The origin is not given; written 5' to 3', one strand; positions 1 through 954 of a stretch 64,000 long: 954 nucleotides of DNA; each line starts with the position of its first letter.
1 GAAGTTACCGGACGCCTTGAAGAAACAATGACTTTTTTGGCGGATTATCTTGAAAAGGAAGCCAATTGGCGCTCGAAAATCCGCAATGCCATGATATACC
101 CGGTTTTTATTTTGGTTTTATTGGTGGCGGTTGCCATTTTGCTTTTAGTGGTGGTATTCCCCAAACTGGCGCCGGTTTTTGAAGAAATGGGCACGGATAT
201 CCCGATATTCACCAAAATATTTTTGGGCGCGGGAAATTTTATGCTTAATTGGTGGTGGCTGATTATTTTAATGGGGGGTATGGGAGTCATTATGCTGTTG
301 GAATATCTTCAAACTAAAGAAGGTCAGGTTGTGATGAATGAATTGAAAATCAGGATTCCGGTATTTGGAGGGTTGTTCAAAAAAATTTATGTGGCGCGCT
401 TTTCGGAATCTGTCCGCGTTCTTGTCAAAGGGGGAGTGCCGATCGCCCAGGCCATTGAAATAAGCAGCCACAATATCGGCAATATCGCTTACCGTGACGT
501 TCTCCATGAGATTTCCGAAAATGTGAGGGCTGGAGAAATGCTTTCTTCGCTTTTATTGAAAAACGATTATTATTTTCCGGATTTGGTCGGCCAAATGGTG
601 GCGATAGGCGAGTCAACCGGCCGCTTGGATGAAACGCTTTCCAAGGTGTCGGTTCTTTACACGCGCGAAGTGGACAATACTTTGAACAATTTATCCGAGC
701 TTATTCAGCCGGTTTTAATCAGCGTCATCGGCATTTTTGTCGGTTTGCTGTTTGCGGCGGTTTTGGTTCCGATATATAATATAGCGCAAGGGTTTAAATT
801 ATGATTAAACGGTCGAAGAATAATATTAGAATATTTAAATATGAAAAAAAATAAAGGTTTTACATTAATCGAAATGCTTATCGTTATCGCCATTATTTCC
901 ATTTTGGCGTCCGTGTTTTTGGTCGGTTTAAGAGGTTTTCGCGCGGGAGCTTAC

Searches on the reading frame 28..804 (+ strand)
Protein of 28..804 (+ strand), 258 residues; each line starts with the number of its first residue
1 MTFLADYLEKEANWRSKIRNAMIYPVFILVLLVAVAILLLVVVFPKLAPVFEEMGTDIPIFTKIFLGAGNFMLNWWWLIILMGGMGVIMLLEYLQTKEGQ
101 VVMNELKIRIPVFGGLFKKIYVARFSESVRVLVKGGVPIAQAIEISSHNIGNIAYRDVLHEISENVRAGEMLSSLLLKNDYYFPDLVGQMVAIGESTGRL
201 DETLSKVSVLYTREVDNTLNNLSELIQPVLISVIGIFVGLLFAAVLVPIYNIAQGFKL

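Call 77: find_encoding_contigs(protein=window:28-804:+, flank=10000, max_places=3)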
Protein window:28-804:+ (258 aa): no gene with exactly this product is on record in the collection.
